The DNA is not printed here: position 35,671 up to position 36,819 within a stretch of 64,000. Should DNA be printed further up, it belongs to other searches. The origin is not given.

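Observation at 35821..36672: NUDIX hydrolase fused to pyruvoyl-dependent aspartate 1-decarboxylase (PanD) in one polypeptide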

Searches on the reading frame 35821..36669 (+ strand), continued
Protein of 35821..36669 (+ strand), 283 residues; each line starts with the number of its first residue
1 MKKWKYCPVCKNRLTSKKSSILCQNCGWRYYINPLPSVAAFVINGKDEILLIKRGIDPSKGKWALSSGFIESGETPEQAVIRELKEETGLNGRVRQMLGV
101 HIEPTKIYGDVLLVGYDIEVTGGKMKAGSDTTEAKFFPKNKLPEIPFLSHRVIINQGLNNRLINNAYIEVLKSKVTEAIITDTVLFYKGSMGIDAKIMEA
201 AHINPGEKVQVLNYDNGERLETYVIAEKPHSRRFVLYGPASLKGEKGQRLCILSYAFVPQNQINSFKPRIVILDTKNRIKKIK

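Call 25: find_encoding_contigs(protein=P0024, flank=8000, max_places=2)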
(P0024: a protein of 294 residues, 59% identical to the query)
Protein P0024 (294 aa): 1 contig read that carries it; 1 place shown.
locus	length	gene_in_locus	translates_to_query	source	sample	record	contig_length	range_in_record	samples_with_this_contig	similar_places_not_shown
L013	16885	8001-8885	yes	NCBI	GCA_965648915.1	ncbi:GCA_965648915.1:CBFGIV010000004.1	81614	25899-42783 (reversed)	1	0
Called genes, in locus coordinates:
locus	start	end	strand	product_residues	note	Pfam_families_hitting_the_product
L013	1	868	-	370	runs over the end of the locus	-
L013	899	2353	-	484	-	PF02142:MGS, PF01808:AICARFT_IMPCHas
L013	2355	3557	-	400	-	PF01676:Metalloenzyme, PF10143:PhosphMutase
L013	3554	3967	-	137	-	PF22478:DUF6982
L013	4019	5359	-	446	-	PF00309:Sigma54_AID, PF04963:Sigma54_CBD, PF13545:HTH_Crp_2 (faint), PF08279:HTH_11 (faint), PF13384:HTH_23 (faint), PF04552:Sigma54_DBD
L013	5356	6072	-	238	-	PF00005:ABC_tran, PF13304:AAA_21 (faint)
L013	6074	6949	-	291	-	PF13100:OstA_2, PF03968:LptD_N (weak)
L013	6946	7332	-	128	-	PF06835:LptC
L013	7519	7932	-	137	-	PF02311:AraC_binding (faint), PF07883:Cupin_2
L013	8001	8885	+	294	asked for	PF00293:NUDIX, PF02261:Asp_decarbox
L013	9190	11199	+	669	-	PF01590:GAF, PF13185:GAF_2, PF13492:GAF_3, PF01590:GAF, PF13185:GAF_2, PF13492:GAF_3, PF00990:GGDEF, PF24898:GGDEF_GdpP (weak)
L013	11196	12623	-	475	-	PF13088:BNR_2 (faint), PF02012:BNR (faint)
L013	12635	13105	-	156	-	-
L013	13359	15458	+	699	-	PF13174:TPR_6 (faint), PF13624:SurA_N_3 (faint), PF13616:Rotamase_3 (weak), PF13145:Rotamase_2, PF00639:Rotamase, PF13145:Rotamase_2, PF00639:Rotamase (weak), PF13616:Rotamase_3 (weak)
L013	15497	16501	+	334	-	PF01087:GalP_UDP_transf, PF01230:HIT (faint), PF16285:DUF4931_N (weak), PF16268:DUF4921, PF02744:GalP_UDP_tr_C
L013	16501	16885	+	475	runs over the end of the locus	PF08323:Glyco_transf_5, PF00534:Glycos_transf_1, PF13692:Glyco_trans_1_4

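Call 36: find_encoding_contigs(protein=P0001, flank=10000, max_places=2)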
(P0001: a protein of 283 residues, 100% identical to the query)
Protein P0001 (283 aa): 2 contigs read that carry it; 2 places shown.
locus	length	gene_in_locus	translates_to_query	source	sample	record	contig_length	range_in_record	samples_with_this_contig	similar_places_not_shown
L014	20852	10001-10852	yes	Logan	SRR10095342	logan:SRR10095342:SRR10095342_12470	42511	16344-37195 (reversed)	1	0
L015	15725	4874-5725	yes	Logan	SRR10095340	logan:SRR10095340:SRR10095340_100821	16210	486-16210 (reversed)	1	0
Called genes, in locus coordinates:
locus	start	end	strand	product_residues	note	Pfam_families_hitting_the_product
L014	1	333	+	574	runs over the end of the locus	PF07244:POTRA (weak), PF08478:POTRA_1 (faint), PF07244:POTRA, PF01103:Omp85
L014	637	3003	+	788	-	PF00708:Acylphosphatase, PF07503:zf-HYPF, PF01300:Sua5_yciO_yrdC, PF17788:HypF_C, PF22521:HypF_C_2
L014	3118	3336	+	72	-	PF01455:HupF_HypC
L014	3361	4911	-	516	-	PF09826:Beta_propel (faint), PF08309:LVIVD, PF18962:Por_Secre_tail (faint)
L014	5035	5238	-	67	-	-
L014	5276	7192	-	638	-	PF13240:Zn_Ribbon_1 (weak), PF13414:TPR_11 (faint), PF13431:TPR_17 (faint), PF21033:RMD1-3 (faint), PF23914:TPR_CcmH_CycH (faint), PF00515:TPR_1 (faint), PF14559:TPR_19 (weak), PF08308:PEGA, +6 more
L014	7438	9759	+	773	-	PF02739:5_3_exonuc_N, PF01367:5_3_exonuc, PF00476:DNA_pol_A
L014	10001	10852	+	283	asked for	PF00293:NUDIX, PF02261:Asp_decarbox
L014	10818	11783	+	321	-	PF04055:Radical_SAM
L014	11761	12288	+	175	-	PF19620:DUF6125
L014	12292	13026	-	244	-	PF07719:TPR_2 (faint), PF13181:TPR_8 (faint), PF13424:TPR_12 (faint), PF25060:ARM_TT21_2nd (faint), PF13414:TPR_11 (faint), PF21033:RMD1-3, PF13431:TPR_17 (faint), PF14559:TPR_19 (weak)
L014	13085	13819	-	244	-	PF01522:Polysacc_deac_1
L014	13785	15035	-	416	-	PF07690:MFS_1, PF05977:MFS_3, PF07690:MFS_1, PF06779:MFS_4 (faint), PF00083:Sugar_tr (weak)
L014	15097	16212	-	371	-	PF13439:Glyco_transf_4, PF13579:Glyco_trans_4_4, PF00534:Glycos_transf_1, PF13692:Glyco_trans_1_4, PF13524:Glyco_trans_1_2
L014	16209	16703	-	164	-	PF22769:DCD, PF00692:dUTPase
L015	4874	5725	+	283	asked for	PF00293:NUDIX, PF02261:Asp_decarbox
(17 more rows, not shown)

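Call 41: predict_structure(alignment_id=A1)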
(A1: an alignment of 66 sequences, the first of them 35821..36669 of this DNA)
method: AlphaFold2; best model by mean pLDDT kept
length: 283 residues; sequences in the alignment: 66
mean_pLDDT: 89.3   pTM: 0.53
mean pLDDT of the five models: 89.3, 88.6, 87.9, 87.3, 86.7
residues with pLDDT >= 90: 189; 70-90: 81; 50-70: 10; < 50: 3
segments of 3 or more residues with pLDDT < 50: 1-3
pLDDT, mean of each block of 10 residues (from residue 1): 61 79 79 86 95 90 95 92 96 91 80 93 90 95 94 88 70 96 82 96 94 96 94 94 95 92 89 96 95
secondary structure, 60 per line:
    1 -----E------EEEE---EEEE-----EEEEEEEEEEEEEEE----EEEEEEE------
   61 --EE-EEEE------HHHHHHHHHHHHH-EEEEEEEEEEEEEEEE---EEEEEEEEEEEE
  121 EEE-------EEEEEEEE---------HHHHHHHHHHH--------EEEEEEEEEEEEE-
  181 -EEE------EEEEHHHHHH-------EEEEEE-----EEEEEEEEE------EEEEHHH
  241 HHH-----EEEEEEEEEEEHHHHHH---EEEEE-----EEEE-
elements in order: E13-16 E20-23 E29-43 E48-54 E66-69 H76-88 E90-105 E109-123 E131-138 H148-158 E167-179 E182-184 E191-194 H195-200 E208-213 E219-227 E234-237 H238-243 E249-259 H260-265 E269-273 E279-282
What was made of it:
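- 35926..36294 (+): Nudix fold (residues 36-158), including the C-terminal helix 148-158. AF2 pLDDT is about 90 (call 41).
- AF2 gives no confident interdomain packing (pTM 0.53; the linker has low pLDDT; call 41).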

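Call 43: fold_search(model_id=the predicted structure, library=pdb)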
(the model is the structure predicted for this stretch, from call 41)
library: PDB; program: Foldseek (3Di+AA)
matches with E <= 10: 1673; with E <= 0.001: 593
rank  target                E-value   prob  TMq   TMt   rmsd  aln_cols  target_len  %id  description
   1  3oug_C                1.4e-12  1.00  0.37  0.96   1.0       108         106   48  Crystal structure of cleaved L-aspartate-alpha-decarboxylase from Francisella tularensis (released 2010-10-20)
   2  3oug_A                2.1e-12  1.00  0.37  0.96   1.0       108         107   48  Crystal structure of cleaved L-aspartate-alpha-decarboxylase from Francisella tularensis (released 2010-10-20)
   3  1pqe                  2.5e-12  1.00  0.40  0.95   0.9       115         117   27  S25A mutant of pyruvoyl dependent aspartate decarboxylase (released 2003-11-18)
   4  4crz_A                3.3e-12  1.00  0.41  0.90   0.8       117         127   26  Direct visualisation of strain-induced protein prost-translational modification (released 2015-03-25)
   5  4cs0_A                3.5e-12  1.00  0.41  0.90   0.8       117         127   26  Direct visualisation of strain-induced protein post-translational modification (released 2015-03-25)
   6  4azd_B                1.6e-11  1.00  0.40  0.94   1.1       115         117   27  T57V mutant of aspartate decarboxylase (released 2012-07-25)
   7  1pqh_A                1.7e-11  1.00  0.41  0.95   1.3       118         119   26  Serine 25 to Threonine mutation of aspartate decarboxylase (released 2003-11-18)
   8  1pqf_B                2.2e-11  1.00  0.40  0.96   0.9       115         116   27  Glycine 24 to Serine mutation of aspartate decarboxylase (released 2003-11-18)
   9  2c45_A                2.2e-11  1.00  0.39  0.96   0.9       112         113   35  NATIVE PRECURSOR OF PYRUVOYL DEPENDENT ASPARTATE DECARBOXYLASE (released 2007-03-06)
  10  4azd_A                2.2e-11  1.00  0.40  0.92   1.1       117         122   26  T57V mutant of aspartate decarboxylase (released 2012-07-25)
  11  3cng_C                2.3e-11  1.00  0.42  0.64   6.3       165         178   24  Crystal structure of NUDIX hydrolase from Nitrosomonas europaea (released 2008-04-08)
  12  1pqf_A                2.9e-11  1.00  0.40  0.88   1.6       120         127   26  Glycine 24 to Serine mutation of aspartate decarboxylase (released 2003-11-18)
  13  1ppy_B                3.4e-11  1.00  0.40  0.97   0.8       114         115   28  Native precursor of pyruvoyl dependent Aspartate decarboxylase (released 2003-11-18)
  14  1pyq_A                3.8e-11  1.00  0.41  0.94   1.0       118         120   27  Unprocessed Aspartate Decarboxylase Mutant, with Alanine inserted at position 24 (released 2003-11-18)
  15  5iw4_A                4.3e-11  1.00  0.39  0.42   6.7       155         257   27  Crystal structure of E. coli NudC in complex with NAD (released 2016-07-13)
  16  7e44_E                4.5e-11  1.00  0.38  0.42   6.8       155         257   26  Crystal structure of NudC complexed with dpCoA (released 2021-07-28)
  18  1pt1_B                5.3e-11  1.00  0.40  0.96   0.9       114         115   28  Unprocessed Pyruvoyl Dependent Aspartate Decarboxylase with Histidine 11 Mutated to Alanine (released 2003-11-11)
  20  7e44_B                5.6e-11  1.00  0.37  0.42   7.0       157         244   25  Crystal structure of NudC complexed with dpCoA (released 2021-07-28)
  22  3cng_B                8.3e-11  1.00  0.42  0.65   6.4       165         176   24  Crystal structure of NUDIX hydrolase from Nitrosomonas europaea (released 2008-04-08)
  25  5iw4_B                8.7e-11  1.00  0.39  0.43   7.1       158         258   26  Crystal structure of E. coli NudC in complex with NAD (released 2016-07-13)
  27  1pt1_A                1.0e-10  1.00  0.41  0.97   0.9       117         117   27  Unprocessed Pyruvoyl Dependent Aspartate Decarboxylase with Histidine 11 Mutated to Alanine (released 2003-11-11)
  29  7e44_F                1.2e-10  1.00  0.36  0.39   7.0       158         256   26  Crystal structure of NudC complexed with dpCoA (released 2021-07-28)
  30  7e44_A                1.7e-10  1.00  0.37  0.41   7.4       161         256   27  Crystal structure of NudC complexed with dpCoA (released 2021-07-28)
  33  1ppy_A                2.2e-10  1.00  0.38  0.89   2.2       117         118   27  Native precursor of pyruvoyl dependent Aspartate decarboxylase (released 2003-11-18)
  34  3cng_A                3.5e-10  1.00  0.42  0.65   6.3       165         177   24  Crystal structure of NUDIX hydrolase from Nitrosomonas europaea (released 2008-04-08)
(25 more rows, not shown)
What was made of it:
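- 35926..36294 (+): Foldseek finds 3cng and NudC (5iw4, 7e44) at E about 1e-11 (call 43).
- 36322..36669 (+): PanD (aspartate 1-decarboxylase) domain, residues 168-283. The model superposes on 3oug at 1.0 Å, with a TM-score of 0.96 normalised to the target (call 43).
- On PanD, aspartate 1-decarboxylase (PF02261 / TIGR00223): Against 1ppy the TM-score is 0.97 (calls 41, 43).
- On Nudix hydrolase superfamily (PF00293): The fold matches 3cng, NudC and NUDT18 (call 43).
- Its PanD half lies 1.0 Å from cleaved Francisella PanD, and its Nudix half matches 3cng and NudC (calls 41, 43). The E. coli H11A mutant was crystallised unprocessed (entry 1pt1, call 43). The closest solved Nudix relatives include NudC bound to dephospho-CoA (7e44, call 43).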

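Call 45: find_related_loci(query=A1, collection=metagenome_contigs, flank=6000)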
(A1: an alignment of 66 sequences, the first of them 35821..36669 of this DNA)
Query A1 (283 aa) in metagenome_contigs; peptide patterns used: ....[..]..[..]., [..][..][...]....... (x = any residue, [..] = any of these).
600 stretches matched a pattern (row limit reached: there are more); 278 encode a relative of the query (tblastn E <= 1e-3); the best 80 are kept; 80 distinct loci.
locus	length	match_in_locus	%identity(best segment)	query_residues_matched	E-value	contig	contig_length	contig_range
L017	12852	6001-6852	58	1-281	2e-110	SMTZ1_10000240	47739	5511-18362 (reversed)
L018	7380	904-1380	49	3-158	8e-49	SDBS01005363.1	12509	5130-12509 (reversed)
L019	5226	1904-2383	51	2-158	3e-47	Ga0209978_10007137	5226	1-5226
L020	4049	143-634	41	1-160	1e-41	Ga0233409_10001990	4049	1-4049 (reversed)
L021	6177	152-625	44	5-158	2e-40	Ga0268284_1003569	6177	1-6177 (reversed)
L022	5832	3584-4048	42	5-155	6e-39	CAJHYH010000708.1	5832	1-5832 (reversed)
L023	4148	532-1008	40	2-156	2e-37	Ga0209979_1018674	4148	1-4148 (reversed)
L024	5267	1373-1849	38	6-160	2e-36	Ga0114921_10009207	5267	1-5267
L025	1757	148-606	39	2-150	5e-36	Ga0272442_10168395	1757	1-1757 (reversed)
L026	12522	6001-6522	37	2-172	1e-35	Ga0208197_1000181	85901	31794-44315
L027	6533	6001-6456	42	3-150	2e-35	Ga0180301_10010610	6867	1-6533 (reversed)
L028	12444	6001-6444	40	6-150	2e-34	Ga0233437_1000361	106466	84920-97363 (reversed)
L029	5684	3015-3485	39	2-155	5e-34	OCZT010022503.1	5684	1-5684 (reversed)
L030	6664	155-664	38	4-181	6e-32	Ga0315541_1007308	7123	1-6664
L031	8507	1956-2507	33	2-192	2e-30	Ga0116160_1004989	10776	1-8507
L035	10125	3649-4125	33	4-156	2e-25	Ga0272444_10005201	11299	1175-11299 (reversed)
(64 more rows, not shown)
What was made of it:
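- Tried and rejected: It returned one fused locus and 79 stand-alone Nudix loci (call 45).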

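Call 48: find_encoding_contigs(protein=P0051, flank=5000, max_places=1)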
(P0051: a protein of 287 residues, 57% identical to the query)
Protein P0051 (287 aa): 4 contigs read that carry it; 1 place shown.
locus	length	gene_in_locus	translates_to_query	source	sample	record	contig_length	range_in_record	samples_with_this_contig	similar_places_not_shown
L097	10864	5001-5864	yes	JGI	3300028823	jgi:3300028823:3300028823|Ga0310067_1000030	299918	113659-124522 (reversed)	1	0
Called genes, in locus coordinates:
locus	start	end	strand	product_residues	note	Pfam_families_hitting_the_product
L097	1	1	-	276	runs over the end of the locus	PF00950:ABC-3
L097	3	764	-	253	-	PF02463:SMC_N (faint), PF13175:AAA_15 (faint), PF00005:ABC_tran, PF13304:AAA_21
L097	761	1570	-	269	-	PF01297:ZnuA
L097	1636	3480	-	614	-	PF07715:Plug, PF00593:TonB_dep_Rec_b-barrel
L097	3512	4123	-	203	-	-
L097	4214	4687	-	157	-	PF01402:RHH_1 (weak), PF08753:NikR_C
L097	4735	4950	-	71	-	-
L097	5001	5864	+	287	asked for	PF00293:NUDIX, PF02261:Asp_decarbox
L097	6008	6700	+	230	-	PF01937:ARMT1-like_dom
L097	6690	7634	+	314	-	PF04055:Radical_SAM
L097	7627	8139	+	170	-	PF19620:DUF6125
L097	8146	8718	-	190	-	PF01035:DNA_binding_1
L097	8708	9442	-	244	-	-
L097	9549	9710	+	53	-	-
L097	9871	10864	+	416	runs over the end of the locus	PF18962:Por_Secre_tail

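Call 49: find_encoding_contigs(protein=P0076, flank=5000, max_places=1)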
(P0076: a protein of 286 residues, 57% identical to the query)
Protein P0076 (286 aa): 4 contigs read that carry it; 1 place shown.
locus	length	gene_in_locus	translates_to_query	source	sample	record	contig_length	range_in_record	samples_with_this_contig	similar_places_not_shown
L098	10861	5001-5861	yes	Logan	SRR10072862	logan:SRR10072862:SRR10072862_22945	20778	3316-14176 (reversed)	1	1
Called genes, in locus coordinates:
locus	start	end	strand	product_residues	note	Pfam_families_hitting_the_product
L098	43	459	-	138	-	PF02663:FmdE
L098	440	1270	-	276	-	PF00950:ABC-3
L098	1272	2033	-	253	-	PF13175:AAA_15 (faint), PF02463:SMC_N (faint), PF00005:ABC_tran, PF13304:AAA_21 (weak)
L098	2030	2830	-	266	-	PF01297:ZnuA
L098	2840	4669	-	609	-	PF07715:Plug, PF00593:TonB_dep_Rec_b-barrel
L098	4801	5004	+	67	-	PF08984:DUF1858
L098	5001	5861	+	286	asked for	PF00293:NUDIX, PF02261:Asp_decarbox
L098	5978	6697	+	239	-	PF01937:ARMT1-like_dom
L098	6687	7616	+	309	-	PF04055:Radical_SAM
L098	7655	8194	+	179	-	PF19620:DUF6125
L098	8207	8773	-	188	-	PF01035:DNA_binding_1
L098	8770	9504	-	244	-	-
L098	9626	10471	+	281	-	-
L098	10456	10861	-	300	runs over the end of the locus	PF00583:Acetyltransf_1 (weak)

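Call 50: find_encoding_contigs(protein=P0071, flank=5000, max_places=1)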
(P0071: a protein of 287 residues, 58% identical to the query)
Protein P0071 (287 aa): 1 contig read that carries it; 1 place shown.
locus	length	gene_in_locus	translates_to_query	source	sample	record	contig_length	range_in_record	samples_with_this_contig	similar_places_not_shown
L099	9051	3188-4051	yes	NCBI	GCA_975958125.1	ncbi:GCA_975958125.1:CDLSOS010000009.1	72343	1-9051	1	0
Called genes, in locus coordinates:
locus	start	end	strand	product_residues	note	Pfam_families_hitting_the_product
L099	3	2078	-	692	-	?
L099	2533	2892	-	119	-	PF00190:Cupin_1 (weak), PF01050:MannoseP_isomer (weak), PF07883:Cupin_2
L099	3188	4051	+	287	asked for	PF00293:NUDIX, PF02261:Asp_decarbox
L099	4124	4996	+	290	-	PF04055:Radical_SAM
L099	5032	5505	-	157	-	PF13185:GAF_2, PF01590:GAF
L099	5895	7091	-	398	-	PF04282:DUF438, PF01814:Hemerythrin, PF08448:PAS_4 (faint), PF13596:PAS_10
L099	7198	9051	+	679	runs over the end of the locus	PF01590:GAF, PF13185:GAF_2, PF01590:GAF, PF13185:GAF_2, PF13492:GAF_3, PF01590:GAF, PF13185:GAF_2, PF13492:GAF_3, +1 more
